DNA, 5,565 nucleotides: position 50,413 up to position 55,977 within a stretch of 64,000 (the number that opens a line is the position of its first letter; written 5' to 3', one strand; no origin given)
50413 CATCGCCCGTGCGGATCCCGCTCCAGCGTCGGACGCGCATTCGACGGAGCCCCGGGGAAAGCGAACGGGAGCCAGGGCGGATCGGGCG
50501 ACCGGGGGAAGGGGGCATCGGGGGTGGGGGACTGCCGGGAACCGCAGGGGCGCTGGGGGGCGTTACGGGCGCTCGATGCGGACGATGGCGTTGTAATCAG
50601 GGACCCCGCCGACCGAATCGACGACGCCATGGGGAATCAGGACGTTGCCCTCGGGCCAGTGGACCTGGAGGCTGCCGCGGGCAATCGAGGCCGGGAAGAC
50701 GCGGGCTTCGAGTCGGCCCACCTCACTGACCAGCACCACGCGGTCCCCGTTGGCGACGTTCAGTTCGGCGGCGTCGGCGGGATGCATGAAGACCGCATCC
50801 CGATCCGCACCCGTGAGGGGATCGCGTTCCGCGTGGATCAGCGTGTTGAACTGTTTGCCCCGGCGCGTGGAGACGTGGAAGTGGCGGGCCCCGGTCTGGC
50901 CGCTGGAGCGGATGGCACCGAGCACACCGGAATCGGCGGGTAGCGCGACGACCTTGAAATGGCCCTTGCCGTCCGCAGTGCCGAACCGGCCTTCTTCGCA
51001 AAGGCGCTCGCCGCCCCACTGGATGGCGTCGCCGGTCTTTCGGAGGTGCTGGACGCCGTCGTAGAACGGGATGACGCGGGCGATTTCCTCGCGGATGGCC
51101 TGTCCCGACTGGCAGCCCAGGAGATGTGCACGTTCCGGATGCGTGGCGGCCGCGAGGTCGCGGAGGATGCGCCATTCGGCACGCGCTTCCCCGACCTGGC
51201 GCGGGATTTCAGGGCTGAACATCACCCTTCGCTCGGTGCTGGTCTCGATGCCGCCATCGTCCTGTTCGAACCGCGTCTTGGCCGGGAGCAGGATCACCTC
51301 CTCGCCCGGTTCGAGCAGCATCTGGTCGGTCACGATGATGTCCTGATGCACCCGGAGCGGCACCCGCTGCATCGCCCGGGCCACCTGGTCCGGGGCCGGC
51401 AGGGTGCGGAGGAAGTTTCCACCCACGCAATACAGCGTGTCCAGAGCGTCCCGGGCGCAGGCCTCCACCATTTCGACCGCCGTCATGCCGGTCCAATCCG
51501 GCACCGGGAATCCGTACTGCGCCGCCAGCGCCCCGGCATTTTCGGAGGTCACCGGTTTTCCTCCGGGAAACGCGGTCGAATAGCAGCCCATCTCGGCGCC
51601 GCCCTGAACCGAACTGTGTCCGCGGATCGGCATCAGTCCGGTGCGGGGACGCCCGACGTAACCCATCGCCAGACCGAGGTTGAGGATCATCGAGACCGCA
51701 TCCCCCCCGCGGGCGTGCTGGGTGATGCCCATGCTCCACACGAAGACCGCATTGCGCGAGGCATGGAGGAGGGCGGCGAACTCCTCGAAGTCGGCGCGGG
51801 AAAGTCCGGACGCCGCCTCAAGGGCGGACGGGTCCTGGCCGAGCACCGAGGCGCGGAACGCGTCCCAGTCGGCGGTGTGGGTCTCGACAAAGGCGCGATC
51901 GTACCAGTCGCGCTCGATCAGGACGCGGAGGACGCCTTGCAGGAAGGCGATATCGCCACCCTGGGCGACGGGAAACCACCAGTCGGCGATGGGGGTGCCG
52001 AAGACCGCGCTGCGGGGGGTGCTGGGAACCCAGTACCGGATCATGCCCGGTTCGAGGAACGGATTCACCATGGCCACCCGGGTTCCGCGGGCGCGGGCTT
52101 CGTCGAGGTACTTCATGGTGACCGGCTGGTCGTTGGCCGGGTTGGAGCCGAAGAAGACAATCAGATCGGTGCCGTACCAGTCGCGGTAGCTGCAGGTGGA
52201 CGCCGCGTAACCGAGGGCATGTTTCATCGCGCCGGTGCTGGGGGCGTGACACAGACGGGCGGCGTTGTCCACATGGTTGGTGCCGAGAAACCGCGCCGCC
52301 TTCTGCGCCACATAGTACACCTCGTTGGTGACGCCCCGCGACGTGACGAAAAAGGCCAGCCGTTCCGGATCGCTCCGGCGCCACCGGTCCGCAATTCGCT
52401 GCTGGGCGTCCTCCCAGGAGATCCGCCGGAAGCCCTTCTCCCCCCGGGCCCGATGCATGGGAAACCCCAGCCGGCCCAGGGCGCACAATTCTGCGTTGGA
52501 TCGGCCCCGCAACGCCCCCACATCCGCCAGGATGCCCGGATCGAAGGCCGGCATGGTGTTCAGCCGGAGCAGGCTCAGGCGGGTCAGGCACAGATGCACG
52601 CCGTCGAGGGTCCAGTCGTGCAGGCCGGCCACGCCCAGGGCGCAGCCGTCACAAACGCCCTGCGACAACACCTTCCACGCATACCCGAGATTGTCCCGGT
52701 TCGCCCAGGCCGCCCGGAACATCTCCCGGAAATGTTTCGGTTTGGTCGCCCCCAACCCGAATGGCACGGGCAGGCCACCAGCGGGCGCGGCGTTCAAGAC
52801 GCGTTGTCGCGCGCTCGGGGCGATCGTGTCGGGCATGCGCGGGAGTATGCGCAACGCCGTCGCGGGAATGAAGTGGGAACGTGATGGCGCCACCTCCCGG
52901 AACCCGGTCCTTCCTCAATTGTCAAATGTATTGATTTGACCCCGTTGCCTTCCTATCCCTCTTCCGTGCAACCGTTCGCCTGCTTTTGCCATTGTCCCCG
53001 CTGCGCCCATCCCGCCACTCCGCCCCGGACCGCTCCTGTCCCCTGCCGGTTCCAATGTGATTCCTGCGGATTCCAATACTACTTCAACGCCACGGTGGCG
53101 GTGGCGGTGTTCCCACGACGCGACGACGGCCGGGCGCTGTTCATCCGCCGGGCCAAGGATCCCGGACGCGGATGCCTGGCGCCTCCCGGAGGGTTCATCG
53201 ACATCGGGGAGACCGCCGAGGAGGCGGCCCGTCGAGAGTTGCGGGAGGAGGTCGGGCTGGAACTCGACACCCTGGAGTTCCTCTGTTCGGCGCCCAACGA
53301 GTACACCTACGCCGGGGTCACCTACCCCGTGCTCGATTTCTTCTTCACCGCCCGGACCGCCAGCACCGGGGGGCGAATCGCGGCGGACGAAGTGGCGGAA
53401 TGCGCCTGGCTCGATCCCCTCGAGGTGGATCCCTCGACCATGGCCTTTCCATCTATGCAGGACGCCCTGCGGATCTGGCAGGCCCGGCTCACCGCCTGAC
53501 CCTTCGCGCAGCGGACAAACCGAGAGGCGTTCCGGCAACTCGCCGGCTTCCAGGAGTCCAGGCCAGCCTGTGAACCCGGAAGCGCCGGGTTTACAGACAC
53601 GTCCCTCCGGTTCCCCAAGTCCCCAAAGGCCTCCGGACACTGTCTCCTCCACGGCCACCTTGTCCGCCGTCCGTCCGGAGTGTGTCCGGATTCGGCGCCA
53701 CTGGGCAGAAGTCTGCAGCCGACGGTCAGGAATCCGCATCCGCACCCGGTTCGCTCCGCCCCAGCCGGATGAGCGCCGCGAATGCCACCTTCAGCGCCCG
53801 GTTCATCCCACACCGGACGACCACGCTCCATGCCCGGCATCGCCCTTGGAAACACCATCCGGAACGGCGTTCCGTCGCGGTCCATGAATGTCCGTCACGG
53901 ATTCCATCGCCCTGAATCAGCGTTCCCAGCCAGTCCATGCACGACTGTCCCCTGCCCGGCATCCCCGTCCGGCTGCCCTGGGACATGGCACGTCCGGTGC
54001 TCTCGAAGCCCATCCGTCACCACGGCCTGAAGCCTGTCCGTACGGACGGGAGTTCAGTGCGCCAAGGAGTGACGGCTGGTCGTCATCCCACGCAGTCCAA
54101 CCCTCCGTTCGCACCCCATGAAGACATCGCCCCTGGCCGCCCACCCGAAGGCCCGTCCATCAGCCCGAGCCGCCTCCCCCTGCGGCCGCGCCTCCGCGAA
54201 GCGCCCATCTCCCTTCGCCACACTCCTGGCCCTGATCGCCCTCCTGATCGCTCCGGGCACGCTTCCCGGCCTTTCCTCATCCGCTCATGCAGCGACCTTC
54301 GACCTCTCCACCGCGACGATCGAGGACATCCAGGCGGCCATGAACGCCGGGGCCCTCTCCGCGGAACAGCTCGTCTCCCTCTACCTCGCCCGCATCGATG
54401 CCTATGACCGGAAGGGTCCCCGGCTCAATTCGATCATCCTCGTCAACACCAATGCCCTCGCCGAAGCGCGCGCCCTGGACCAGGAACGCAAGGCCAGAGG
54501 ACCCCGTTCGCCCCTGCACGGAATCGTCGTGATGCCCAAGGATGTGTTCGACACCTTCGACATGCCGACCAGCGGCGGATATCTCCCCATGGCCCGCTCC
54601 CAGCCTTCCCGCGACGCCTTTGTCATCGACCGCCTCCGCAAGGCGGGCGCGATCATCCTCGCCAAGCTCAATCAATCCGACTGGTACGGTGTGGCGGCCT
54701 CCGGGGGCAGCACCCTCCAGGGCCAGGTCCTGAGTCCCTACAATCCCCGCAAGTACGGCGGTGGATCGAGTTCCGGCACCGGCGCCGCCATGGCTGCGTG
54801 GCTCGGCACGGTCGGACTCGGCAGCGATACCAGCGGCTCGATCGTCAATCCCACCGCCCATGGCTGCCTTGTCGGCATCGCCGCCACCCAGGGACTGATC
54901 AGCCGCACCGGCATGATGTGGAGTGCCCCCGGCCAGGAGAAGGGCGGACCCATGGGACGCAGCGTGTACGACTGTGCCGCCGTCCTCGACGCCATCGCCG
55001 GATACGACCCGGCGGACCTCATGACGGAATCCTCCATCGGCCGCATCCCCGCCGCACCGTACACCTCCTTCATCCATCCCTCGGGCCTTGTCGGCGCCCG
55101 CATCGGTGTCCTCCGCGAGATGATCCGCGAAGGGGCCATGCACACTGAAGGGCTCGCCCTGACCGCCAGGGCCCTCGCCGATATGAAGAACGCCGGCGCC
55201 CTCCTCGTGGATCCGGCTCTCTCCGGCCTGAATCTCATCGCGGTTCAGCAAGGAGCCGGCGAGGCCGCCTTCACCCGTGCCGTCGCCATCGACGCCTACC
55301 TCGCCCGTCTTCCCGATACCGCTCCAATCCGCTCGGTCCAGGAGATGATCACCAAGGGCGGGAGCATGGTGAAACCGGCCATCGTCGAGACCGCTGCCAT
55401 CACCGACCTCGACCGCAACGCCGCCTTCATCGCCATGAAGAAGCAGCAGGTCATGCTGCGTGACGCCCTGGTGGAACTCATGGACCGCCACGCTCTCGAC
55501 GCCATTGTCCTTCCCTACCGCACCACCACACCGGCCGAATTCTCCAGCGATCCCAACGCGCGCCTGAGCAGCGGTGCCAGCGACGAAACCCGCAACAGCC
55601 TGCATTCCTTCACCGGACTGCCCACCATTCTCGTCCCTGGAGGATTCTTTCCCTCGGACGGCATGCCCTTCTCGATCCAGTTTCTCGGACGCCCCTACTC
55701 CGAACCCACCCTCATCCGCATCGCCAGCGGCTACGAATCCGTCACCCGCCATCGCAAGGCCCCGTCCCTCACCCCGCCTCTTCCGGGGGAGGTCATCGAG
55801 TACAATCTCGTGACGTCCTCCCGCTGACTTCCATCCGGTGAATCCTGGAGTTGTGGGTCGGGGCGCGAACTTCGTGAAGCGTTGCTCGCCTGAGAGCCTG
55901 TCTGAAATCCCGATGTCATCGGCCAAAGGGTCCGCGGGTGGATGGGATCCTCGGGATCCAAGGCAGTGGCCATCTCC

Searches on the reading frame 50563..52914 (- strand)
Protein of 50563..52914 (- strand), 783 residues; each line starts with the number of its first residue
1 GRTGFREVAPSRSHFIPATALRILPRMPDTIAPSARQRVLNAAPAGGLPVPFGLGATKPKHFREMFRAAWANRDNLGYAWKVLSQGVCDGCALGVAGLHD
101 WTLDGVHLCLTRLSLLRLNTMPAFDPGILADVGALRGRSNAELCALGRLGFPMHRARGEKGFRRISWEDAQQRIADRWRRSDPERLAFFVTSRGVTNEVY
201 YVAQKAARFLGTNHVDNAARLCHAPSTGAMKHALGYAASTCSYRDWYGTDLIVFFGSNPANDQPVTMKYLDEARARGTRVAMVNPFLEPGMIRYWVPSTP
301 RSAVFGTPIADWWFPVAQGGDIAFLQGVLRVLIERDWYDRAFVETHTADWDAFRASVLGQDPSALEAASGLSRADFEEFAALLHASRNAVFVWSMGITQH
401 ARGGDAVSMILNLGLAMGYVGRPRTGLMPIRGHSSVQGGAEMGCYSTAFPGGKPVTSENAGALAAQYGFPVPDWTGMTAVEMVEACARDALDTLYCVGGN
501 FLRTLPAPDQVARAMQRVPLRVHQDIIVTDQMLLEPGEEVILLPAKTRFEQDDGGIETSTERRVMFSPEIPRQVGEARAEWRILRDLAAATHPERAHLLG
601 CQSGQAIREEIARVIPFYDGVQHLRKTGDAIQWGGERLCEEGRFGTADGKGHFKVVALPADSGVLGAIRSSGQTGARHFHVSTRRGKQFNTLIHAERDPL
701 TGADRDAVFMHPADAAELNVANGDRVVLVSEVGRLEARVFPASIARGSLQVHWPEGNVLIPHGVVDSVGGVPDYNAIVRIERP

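Call 14: search_protein_families(library=pfam, proteins=[window:50563-52914:-])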
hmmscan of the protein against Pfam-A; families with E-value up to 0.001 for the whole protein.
window:50563-52914:- (783 aa): 2 families
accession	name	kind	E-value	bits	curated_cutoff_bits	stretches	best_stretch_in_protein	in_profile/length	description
PF00384.28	Molybdopterin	-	6.6e-34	117.9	24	1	148-589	1-352/353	Molybdopterin oxidoreductase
PF01568.27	Molydop_binding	-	1.3e-11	44.9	26.8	1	682-776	5-108/110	Molydopterin dinucleotide binding domain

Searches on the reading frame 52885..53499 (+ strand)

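Call 14: search_protein_families(library=pfam, proteins=[window:52885-53499:+])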
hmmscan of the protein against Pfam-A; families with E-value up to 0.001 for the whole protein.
window:52885-53499:+ (204 aa): 2 families
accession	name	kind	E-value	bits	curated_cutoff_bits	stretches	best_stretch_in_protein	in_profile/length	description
PF00293.34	NUDIX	-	3.7e-22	79.2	21.1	1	70-184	3-120/134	NUDIX domain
PF22327.2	Nudt16-like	-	0.00019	21.9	27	1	96-156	33-93/161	U8 snoRNA-decapping enzyme-like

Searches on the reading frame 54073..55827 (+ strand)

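Call 14: search_protein_families(library=pfam, proteins=[window:54073-55827:+])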
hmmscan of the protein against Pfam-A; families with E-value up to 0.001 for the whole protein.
window:54073-55827:+ (584 aa): 1 family
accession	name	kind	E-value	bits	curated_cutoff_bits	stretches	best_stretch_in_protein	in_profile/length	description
PF01425.27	Amidase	-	3e-69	234.6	27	1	100-547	2-444/445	Amidase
